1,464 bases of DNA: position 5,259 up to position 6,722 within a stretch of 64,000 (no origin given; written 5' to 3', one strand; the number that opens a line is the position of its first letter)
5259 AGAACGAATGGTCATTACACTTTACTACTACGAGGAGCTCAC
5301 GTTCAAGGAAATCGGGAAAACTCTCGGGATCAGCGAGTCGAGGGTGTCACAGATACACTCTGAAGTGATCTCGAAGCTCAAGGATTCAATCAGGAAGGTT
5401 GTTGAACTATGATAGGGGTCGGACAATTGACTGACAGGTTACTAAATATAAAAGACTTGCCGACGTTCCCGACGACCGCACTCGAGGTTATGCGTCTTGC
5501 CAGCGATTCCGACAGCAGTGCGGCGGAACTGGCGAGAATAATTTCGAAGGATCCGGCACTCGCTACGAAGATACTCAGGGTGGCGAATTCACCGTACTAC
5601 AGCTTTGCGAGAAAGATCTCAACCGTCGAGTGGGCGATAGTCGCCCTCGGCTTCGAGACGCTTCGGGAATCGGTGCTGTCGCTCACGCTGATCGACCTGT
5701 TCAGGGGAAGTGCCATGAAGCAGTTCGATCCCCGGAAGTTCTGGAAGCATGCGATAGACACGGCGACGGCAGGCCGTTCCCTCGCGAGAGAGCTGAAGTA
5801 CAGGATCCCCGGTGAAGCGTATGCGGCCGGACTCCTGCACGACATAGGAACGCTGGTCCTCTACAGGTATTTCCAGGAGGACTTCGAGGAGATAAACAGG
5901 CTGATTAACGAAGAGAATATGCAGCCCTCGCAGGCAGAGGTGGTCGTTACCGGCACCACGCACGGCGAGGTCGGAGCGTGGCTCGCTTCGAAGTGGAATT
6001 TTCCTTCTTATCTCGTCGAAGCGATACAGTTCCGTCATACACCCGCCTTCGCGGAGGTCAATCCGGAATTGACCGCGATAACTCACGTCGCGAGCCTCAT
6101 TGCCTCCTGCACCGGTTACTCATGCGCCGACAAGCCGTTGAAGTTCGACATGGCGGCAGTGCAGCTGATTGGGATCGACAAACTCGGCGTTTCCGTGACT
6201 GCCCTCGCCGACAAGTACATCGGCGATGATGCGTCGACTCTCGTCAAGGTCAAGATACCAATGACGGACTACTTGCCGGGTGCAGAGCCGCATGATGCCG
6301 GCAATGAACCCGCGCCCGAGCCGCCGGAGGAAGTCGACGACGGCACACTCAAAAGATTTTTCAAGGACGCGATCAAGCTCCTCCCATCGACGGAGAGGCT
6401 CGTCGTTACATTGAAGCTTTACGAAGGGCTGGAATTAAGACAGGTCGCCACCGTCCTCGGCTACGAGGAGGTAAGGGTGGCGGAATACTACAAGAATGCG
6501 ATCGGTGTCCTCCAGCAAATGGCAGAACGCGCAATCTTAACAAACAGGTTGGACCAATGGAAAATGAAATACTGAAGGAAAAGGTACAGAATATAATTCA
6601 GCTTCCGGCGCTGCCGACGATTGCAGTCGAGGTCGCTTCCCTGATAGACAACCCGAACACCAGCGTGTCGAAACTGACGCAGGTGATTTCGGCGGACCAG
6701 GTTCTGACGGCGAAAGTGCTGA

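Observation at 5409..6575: HDOD domain fused to a FliA-like sigma region 4, encoded immediately downstream of, and translationally coupled to, fliA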

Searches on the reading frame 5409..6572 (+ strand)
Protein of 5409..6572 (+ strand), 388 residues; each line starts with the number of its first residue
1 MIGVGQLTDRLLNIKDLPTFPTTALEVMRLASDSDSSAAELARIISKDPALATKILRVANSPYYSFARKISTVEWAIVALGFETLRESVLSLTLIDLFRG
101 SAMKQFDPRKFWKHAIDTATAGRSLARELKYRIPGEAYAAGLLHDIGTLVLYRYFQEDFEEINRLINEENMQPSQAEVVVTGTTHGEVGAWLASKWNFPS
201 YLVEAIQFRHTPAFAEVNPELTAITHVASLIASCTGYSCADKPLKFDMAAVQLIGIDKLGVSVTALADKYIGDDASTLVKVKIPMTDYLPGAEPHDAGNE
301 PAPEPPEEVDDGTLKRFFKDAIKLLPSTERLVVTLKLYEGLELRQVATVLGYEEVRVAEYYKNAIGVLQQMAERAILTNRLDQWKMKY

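Call 3: search_protein_families(library=pfam, proteins=[window:5409-6572:+], max_evalue=1)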
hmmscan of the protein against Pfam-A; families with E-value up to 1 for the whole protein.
window:5409-6572:+ (388 aa): 4 families
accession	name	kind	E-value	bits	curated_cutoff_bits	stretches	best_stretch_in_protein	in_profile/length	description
PF08668.18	HDOD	-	3.7e-63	213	22.9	1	17-212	1-196/196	HDOD domain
PF01966.28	HD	-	1.2e-06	29.2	22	1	112-213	2-89/116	HD domain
PF04545.22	Sigma70_r4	-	0.0014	18.5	24.1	1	321-368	1-48/50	Sigma-70, region 4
PF08281.18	Sigma70_r4_2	-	0.004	17.2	25.7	1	320-352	6-38/54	Sigma-70, region 4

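Call 4: search_protein_families(library=ncbifam, proteins=[window:5409-6572:+], max_evalue=1)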
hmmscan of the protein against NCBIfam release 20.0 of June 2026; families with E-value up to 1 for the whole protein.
window:5409-6572:+ (388 aa): 28 families (the best 25 are shown)
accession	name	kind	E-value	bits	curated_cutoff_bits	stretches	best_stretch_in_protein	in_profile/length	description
TIGR00277.1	HDIG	domain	4.5e-08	32.8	27.6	1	112-210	6-82/84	HDIG domain-containing metalloprotein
NF004935.0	PRK06288.1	equivalog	5e-08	32.9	343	1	302-369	192-259/270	RNA polymerase sigma factor WhiG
TIGR02479.1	FliA_WhiG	subfamily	5.2e-08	32.9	189.6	1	302-371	153-222/224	FliA/WhiG family RNA polymerase sigma factor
TIGR02937.1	sigma70-ECF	superfamily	1.2e-07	31.5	42.9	1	296-371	89-164/165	sigma-70 family RNA polymerase sigma factor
NF005413.0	PRK06986.1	subfamily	7.6e-07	29.2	201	1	302-371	166-235/241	RNA polymerase sigma factor FliA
TIGR02983.1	SigE-fam_strep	subfamily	3.3e-05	23.8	141.55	1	302-372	88-158/162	SigE family RNA polymerase sigma factor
NF005519.0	PRK07152.1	equivalog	5.3e-05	22.3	315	1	107-234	193-309/361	nicotinate-nucleotide adenylyltransferase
TIGR02952.1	Sig70_famx2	equivalog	0.00015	21.7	206.45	1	303-371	101-169/170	ECF subfamily RNA polymerase sigma factor, BldN family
NF009166.1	PRK12513.1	equivalog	0.00028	20.6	206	1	295-357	109-171/193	RNA polymerase sigma factor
NF006550.0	PRK09047.1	equivalog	0.00031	20.3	173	1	295-374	110-189/194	RNA polymerase sigma factor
TIGR02984.1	Sig-70_plancto1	subfamily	0.00032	20.3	183.75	1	316-372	132-188/189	RNA polymerase sigma-70 factor, Planctomycetaceae-specific subfamily 1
TIGR02985.1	Sig70_bacteroi1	subfamily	0.00058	20.1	126.4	1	303-369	93-159/162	RNA polymerase sigma-70 factor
NF008888.0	PRK11922.1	equivalog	0.0013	18.4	204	1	298-382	122-206/231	RNA polymerase sigma factor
NF004572.0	PRK05911.1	equivalog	0.0025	17.2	378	1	314-365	195-246/257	RNA polymerase sigma factor sigma-28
NF005809.0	PRK07670.1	equivalog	0.0026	17.3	326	1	302-375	180-253/255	FliA/WhiG family RNA polymerase sigma factor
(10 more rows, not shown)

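Call 5: find_homologous_proteins(query=window:5409-6572:+, max_evalue=0.001)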
Query window:5409-6572:+ (388 aa): 344 proteins with E <= 0.001 among 8000 candidates; the best 120 are listed.
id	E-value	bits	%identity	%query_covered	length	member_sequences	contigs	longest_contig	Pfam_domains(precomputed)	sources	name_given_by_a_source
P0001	2.5e-254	861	100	100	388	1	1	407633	PF08668.19,PF01966.29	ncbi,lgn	-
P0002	1.7e-223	759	86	100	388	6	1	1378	PF08668.19,PF01966.29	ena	-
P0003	7.5e-222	754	86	100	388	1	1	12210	PF08668.19,PF01966.29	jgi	jgi:putative nucleotidyltransferase with HDIG domain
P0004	3.7e-206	702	81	100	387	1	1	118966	PF08668.19,PF01966.29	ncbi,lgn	-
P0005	2.8e-205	699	79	100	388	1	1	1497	PF08668.19,PF01966.29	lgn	-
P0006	1.9e-203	693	79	100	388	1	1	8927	PF08668.19,PF01966.29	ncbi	-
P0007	1.6e-201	687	77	100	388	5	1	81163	PF08668.19,PF01966.29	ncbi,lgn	-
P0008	3.3e-200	683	79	100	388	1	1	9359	PF08668.19,PF01966.29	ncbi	-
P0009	9.6e-200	681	78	100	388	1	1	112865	PF08668.19,PF01966.29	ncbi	-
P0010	2.0e-199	680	77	100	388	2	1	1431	PF08668.19,PF01966.29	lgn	-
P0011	4.6e-199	679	77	100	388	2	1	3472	PF08668.19,PF01966.29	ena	-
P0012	1.5e-198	677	77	100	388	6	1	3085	PF08668.19,PF01966.29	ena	-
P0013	1.7e-196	670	77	100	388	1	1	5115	PF08668.19,PF01966.29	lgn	-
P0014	1.9e-191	654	74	100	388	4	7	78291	PF08668.19,PF01966.29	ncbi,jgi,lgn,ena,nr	ncbi:MAG: HDOD domain-containing protein [Bacteroidetes bacterium]|nr:HDOD domain-containing protein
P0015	5.1e-187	639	74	100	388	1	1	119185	PF08668.19,PF01966.29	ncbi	-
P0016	3.5e-185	633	74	100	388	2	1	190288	PF08668.19,PF01966.29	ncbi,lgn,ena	-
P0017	6.2e-185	632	72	100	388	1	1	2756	PF08668.19,PF01966.29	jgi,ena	-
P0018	2.9e-183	627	72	100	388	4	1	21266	PF08668.19,PF01966.29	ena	-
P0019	4.9e-183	626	72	100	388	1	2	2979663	PF08668.19,PF01966.29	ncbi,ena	ncbi:MAG: HDOD domain-containing protein [Candidatus Kryptoniota bacterium]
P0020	1.1e-182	625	71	100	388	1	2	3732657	PF08668.19,PF01966.29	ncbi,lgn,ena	-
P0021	9.4e-182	622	71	100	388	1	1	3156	PF08668.19,PF01966.29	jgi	jgi:putative nucleotidyltransferase with HDIG domain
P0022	3.4e-181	620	71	100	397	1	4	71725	PF08668.19,PF01966.29,PF04545.23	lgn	-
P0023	1.1e-180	618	71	100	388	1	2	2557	PF08668.19,PF01966.29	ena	-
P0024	1.7e-180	618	71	100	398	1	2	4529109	PF08668.19,PF01966.29,PF04545.23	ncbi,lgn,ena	-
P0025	5.2e-180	616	70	100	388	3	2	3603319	PF08668.19,PF01966.29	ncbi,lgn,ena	-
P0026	1.5e-179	615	71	100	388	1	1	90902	PF08668.19,PF01966.29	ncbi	-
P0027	8.6e-179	612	70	100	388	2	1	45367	PF08668.19,PF01966.29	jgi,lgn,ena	-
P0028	1.1e-178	612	70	100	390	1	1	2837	PF08668.19,PF01966.29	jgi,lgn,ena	-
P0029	1.3e-178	612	69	100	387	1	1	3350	PF08668.19,PF01966.29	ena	-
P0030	3.8e-178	610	70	100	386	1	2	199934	PF08668.19,PF01966.29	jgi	jgi:putative nucleotidyltransferase with HDIG domain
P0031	3.3e-177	607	69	100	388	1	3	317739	PF08668.19,PF01966.29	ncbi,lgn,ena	-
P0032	5.0e-177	606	69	100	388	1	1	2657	PF08668.19,PF01966.29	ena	-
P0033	4.8e-175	600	68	100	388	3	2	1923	PF08668.19,PF01966.29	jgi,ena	-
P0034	7.7e-175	599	69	98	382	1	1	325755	PF08668.19,PF01966.29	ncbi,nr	ncbi:MAG TPA: HDOD domain-containing protein [Candidatus Acidoferrales bacterium]|nr:HDOD domain-con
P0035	9.7e-174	596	68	100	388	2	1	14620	PF08668.19,PF01966.29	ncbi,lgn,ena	-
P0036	1.2e-172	592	67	100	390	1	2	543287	PF08668.19,PF01966.29,PF08281.19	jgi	jgi:RNA polymerase sigma factor (sigma-70 family)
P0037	5.6e-171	587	67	100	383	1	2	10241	PF08668.19,PF01966.29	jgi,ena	-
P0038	2.2e-164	565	66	100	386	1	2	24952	PF08668.19,PF01966.29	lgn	-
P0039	3.1e-149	515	61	99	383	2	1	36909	PF08668.19,PF01966.29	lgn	-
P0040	3.6e-149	515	60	100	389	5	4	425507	PF08668.19,PF01966.29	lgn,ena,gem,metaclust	metaclust:\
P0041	4.5e-149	514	62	99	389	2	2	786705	PF08668.19,PF01966.29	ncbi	ncbi:MAG: HDOD domain-containing protein [Candidatus Kryptoniota bacterium]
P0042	1.1e-112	395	67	68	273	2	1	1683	PF08668.19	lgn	-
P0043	3.0e-91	324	65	59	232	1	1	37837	PF08668.19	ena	-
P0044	9.4e-63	230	42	65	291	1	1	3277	PF08668.19,PF01966.29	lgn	-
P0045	1.7e-59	220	42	65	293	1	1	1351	PF08668.19,PF01966.29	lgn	-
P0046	5.2e-59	218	41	65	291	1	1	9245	PF08668.19,PF01966.29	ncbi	-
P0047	9.4e-58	214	40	69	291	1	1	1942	PF08668.19,PF01966.29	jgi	jgi:putative nucleotidyltransferase with HDIG domain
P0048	7.7e-57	211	40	73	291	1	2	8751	PF08668.19,PF01966.29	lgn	-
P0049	3.9e-52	196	41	59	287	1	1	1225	PF08668.19,PF01966.29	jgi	jgi:putative nucleotidyltransferase with HDIG domain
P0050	5.7e-51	192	42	57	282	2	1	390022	PF08668.19,PF01966.29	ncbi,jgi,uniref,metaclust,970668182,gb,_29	ncbi:hd domain protein [hydrocarbon metagenome]|uniref:Hd domain protein n=1 Tax=hydrocarbon metagen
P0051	2.0e-48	183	43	57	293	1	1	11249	PF08668.19,PF01966.29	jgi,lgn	jgi:putative nucleotidyltransferase with HDIG domain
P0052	2.6e-46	176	41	57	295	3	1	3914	PF08668.19,PF01966.29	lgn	-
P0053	2.2e-41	160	39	58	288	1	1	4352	PF08668.19,PF01966.29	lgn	-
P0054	5.4e-41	159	36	68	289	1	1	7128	PF08668.19,PF01966.29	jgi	-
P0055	5.6e-41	159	37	60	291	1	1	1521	PF08668.19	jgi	jgi:HD-like signal output (HDOD) protein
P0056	1.1e-40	158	38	58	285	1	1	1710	PF08668.19,PF01966.29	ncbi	-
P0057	2.5e-40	157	35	60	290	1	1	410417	PF08668.19,PF01966.29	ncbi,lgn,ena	-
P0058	3.1e-40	156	39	58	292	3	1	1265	PF08668.19,PF01966.29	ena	-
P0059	6.8e-40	155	37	66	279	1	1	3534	PF08668.19,PF01966.29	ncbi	-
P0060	7.0e-40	155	34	59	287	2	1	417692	PF08668.19,PF01966.29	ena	-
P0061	2.0e-39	154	37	57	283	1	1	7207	PF08668.19,PF01966.29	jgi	jgi:putative nucleotidyltransferase with HDIG domain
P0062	3.7e-39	153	34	59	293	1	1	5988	PF08668.19,PF01966.29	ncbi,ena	-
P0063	1.1e-38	151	33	59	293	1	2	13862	PF08668.19,PF01966.29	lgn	-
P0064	1.3e-38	151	35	60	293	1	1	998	PF08668.19,PF01966.29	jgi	jgi:HD-like signal output (HDOD) protein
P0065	2.4e-38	150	35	64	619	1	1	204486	PF08668.19,PF01966.29,PF00990.27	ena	-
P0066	2.5e-38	150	38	62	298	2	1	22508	PF08668.19,PF01966.29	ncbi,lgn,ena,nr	ncbi:MAG: HDOD domain-containing protein [Myxococcales bacterium]|nr:HDOD domain-containing protein 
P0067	7.8e-38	148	35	56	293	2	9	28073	PF08668.19,PF01966.29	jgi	-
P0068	1.4e-37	148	36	66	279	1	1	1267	PF08668.19,PF01966.29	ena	-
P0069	1.8e-37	147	35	63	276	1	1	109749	PF08668.19,PF01966.29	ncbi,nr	ncbi:MAG: HDOD domain-containing protein [Planctomycetes bacterium]|nr:HDOD domain-containing protei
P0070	3.3e-37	146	36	58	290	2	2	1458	PF08668.19,PF01966.29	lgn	-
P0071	6.7e-37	145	34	64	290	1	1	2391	PF08668.19,PF01966.29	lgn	-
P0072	9.0e-37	145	35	56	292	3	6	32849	PF08668.19,PF01966.29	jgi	-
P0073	3.0e-36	143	36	58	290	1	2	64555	PF08668.19,PF01966.29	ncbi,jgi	jgi:HD-like signal output (HDOD) protein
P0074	1.2e-35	141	35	60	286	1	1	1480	PF08668.19,PF01966.29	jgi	-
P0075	2.7e-35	140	36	59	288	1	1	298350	PF08668.19,PF01966.29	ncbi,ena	-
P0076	4.9e-35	139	34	57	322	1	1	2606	PF08668.19,PF01966.29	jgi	jgi:putative nucleotidyltransferase with HDIG domain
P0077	5.7e-35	139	34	69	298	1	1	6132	PF08668.19,PF01966.29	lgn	-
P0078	1.5e-34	138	33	65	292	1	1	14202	PF08668.19,PF01966.29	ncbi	-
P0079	2.0e-34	137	36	60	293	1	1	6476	PF08668.19,PF01966.29,PF18019.8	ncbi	-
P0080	2.8e-34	137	36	52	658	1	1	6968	PF08668.19,PF01966.29,PF00990.27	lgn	-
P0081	2.8e-34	137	39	50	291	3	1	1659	PF08668.19,PF01966.29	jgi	jgi:putative nucleotidyltransferase with HDIG domain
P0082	4.7e-34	136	34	63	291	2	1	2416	PF08668.19,PF01966.29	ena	-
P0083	5.1e-34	136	36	57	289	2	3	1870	PF08668.19,PF01966.29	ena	-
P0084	5.8e-34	136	35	64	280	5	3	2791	PF08668.19,PF01966.29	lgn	-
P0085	6.5e-34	136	33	59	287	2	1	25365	PF08668.19,PF01966.29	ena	-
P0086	7.4e-34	135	33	69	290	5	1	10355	PF08668.19,PF01966.29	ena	-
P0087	1.3e-33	135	29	63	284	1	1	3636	PF08668.19,PF01966.29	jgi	jgi:putative nucleotidyltransferase with HDIG domain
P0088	2.8e-33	134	35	59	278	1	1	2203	PF08668.19,PF01966.29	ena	-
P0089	3.3e-33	133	33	64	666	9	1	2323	PF08668.19,PF01966.29,PF00990.27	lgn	-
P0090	3.9e-33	133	32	69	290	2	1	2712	PF08668.19,PF01966.29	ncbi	-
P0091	5.9e-33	132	35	55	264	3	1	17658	PF08668.19,PF01966.29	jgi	jgi:HD-like signal output (HDOD) protein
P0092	6.0e-33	132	35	64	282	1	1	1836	PF08668.19,PF01966.29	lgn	-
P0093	7.5e-33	132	34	57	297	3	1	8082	PF08668.19,PF01966.29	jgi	jgi:putative nucleotidyltransferase with HDIG domain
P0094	8.1e-33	132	39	53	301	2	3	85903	PF08668.19,PF01966.29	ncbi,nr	ncbi:MAG: HDOD domain-containing protein [Chitinispirillia bacterium]|nr:HDOD domain-containing prot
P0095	8.6e-33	132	35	59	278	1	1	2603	PF08668.19,PF01966.29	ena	-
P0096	1.2e-32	131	33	62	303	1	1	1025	PF08668.19,PF01966.29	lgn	-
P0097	1.5e-32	131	35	59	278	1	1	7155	PF08668.19,PF01966.29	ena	-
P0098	1.6e-32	131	34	64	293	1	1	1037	PF08668.19,PF01966.29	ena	-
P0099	2.1e-32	131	33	57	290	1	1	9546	PF08668.19,PF01966.29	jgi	jgi:HD-like signal output (HDOD) protein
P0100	2.1e-32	131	32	57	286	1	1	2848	PF08668.19,PF01966.29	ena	-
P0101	2.4e-32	130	36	58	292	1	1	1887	PF08668.19,PF01966.29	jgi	jgi:putative nucleotidyltransferase with HDIG domain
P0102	2.7e-32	130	33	63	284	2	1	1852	PF08668.19,PF01966.29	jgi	jgi:putative nucleotidyltransferase with HDIG domain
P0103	3.8e-32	130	36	49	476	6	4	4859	PF08668.19,PF01966.29,PF00211.26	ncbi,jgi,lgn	-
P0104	4.0e-32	130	36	59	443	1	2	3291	PF05157.21,PF08668.19,PF01966.29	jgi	jgi:putative nucleotidyltransferase with HDIG domain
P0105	4.3e-32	130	35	54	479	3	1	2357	PF08668.19,PF01966.29,PF00211.26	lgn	-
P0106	5.4e-32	129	33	57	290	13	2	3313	PF08668.19,PF01966.29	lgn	-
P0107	8.3e-32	129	35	63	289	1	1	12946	PF08668.19,PF01966.29,PF18019.8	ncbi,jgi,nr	ncbi:MAG: HDOD domain-containing protein [Deltaproteobacteria bacterium]|nr:HDOD domain-containing p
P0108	8.4e-32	129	33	56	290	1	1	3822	PF08668.19,PF01966.29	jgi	-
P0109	9.0e-32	129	35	60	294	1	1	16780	PF08668.19,PF01966.29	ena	-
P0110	9.8e-32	128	35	56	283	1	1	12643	PF08668.19,PF01966.29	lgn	-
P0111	1.1e-31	128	34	57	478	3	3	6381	PF08668.19,PF01966.29,PF00211.26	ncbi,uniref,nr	ncbi:MAG TPA: HDOD domain-containing protein [Accumulibacter sp.]|uniref:HDOD domain-containing prot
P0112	1.6e-31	128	34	61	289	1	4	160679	PF08668.19,PF01966.29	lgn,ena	-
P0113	2.1e-31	127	34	61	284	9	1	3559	PF08668.19,PF01966.29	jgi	-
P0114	2.2e-31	127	37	60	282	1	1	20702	PF08668.19,PF01966.29,PF18019.8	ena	-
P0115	2.3e-31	127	35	56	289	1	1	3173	PF08668.19,PF01966.29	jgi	jgi:HD-like signal output (HDOD) protein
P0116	3.0e-31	127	32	69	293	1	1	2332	PF08668.19,PF01966.29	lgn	-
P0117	3.1e-31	127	35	63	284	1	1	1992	PF08668.19,PF01966.29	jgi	jgi:putative nucleotidyltransferase with HDIG domain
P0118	3.9e-31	126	31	66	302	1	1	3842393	PF08668.19,PF01966.29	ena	-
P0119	4.1e-31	126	34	60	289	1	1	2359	PF08668.19,PF01966.29,PF18019.8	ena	-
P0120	5.9e-31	126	31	63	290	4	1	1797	PF08668.19,PF01966.29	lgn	-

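Call 13: find_encoding_contigs(protein=window:5409-6572:+, flank=10000, max_places=3)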
Protein window:5409-6572:+ (388 aa): 1 contig read that carries it; 1 place shown.
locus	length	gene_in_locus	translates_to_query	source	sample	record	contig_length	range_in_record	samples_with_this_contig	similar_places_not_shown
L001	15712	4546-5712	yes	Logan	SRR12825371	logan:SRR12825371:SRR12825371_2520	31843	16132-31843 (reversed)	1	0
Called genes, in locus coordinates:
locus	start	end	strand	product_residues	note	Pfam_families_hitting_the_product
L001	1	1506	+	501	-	?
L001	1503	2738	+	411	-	PF00448:SRP54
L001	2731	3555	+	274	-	PF00142:Fer4_NifH (faint), PF02374:ArsA_ATPase (faint), PF06564:CBP_BcsQ (weak), PF10609:ParA, PF13614:AAA_31, PF01656:CbiA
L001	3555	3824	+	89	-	-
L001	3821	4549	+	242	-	PF04542:Sigma70_r2, PF08281:Sigma70_r4_2, PF04545:Sigma70_r4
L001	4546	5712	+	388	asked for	PF08668:HDOD, PF01966:HD (weak)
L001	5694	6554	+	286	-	PF08668:HDOD, PF01966:HD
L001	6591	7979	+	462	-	PF13185:GAF_2, PF01590:GAF, PF13492:GAF_3, PF00512:HisKA, PF02518:HATPase_c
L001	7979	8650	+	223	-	-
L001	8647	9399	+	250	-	PF00460:Flg_bb_rod, PF22692:LlgE_F_G_D1, PF06429:Flg_bbr_C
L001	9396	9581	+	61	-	-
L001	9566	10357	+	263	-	PF00460:Flg_bb_rod, PF22692:LlgE_F_G_D1, PF06429:Flg_bbr_C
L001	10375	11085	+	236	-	PF13144:ChapFlgA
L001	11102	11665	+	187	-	PF02107:FlgH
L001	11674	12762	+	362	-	PF02119:FlgI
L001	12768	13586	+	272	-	PF10135:Rod-binding (faint), PF01464:SLT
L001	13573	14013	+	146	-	PF05130:FlgN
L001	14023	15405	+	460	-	PF00460:Flg_bb_rod (weak), PF22638:FlgK_D1, PF06429:Flg_bbr_C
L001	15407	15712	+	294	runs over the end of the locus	PF00669:Flagellin_N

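Call 15: find_encoding_contigs(protein=P0024, flank=10000, max_places=1)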
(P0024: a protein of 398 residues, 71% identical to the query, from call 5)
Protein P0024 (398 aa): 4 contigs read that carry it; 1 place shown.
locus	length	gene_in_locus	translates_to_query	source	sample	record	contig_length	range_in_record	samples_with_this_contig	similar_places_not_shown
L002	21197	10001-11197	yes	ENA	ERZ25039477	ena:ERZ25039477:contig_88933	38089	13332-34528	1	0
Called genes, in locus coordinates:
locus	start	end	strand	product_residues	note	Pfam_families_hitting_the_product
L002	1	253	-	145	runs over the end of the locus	PF00361:Proton_antipo_M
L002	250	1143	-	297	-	PF00361:Proton_antipo_M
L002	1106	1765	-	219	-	PF00361:Proton_antipo_M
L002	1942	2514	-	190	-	PF00361:Proton_antipo_M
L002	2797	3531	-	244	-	-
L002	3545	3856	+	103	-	-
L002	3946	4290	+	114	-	-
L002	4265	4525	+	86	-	-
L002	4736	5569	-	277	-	PF00499:Oxidored_q3, PF00420:Oxidored_q2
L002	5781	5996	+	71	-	-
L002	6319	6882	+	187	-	PF00771:FHIPEP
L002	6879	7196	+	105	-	-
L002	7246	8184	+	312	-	PF00448:SRP54, PF13479:AAA_24 (weak)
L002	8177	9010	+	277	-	PF25199:nSTAND_NTPase5 (weak), PF06564:CBP_BcsQ (weak), PF10609:ParA, PF13614:AAA_31, PF00142:Fer4_NifH (faint), PF01656:CbiA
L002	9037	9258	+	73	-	-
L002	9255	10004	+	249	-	PF04542:Sigma70_r2, PF08281:Sigma70_r4_2, PF04545:Sigma70_r4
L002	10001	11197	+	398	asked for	PF08668:HDOD, PF01966:HD (weak), PF04545:Sigma70_r4 (faint)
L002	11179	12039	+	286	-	PF08668:HDOD, PF01966:HD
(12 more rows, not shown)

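Call 16: find_encoding_contigs(protein=P0041, flank=10000, max_places=1)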
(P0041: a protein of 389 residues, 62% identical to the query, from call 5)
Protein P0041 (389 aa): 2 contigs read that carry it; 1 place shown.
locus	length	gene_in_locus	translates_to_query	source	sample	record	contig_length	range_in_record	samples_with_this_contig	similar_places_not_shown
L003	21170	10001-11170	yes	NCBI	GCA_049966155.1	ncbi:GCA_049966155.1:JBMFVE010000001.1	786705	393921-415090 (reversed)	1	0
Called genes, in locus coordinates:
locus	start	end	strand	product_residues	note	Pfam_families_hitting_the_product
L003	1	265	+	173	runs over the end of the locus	PF03748:FliL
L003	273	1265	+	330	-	PF02154:FliM, PF01052:FliMN_C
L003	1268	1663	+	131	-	PF28396:SepQ_C (weak), PF01052:FliMN_C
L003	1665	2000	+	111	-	PF04347:FliO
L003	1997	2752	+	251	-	PF00813:FliP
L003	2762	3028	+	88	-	PF01313:Bac_export_3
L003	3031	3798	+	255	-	PF01311:Bac_export_1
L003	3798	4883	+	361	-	PF01312:Bac_export_2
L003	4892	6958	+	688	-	PF00771:FHIPEP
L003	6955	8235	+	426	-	PF13479:AAA_24 (faint), PF00448:SRP54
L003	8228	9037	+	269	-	PF00142:Fer4_NifH (faint), PF06564:CBP_BcsQ (weak), PF10609:ParA, PF13614:AAA_31, PF01656:CbiA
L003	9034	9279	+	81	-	-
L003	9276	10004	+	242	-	PF04542:Sigma70_r2, PF08281:Sigma70_r4_2, PF04545:Sigma70_r4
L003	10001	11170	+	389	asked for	PF08668:HDOD, PF01966:HD (weak)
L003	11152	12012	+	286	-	PF08668:HDOD, PF01966:HD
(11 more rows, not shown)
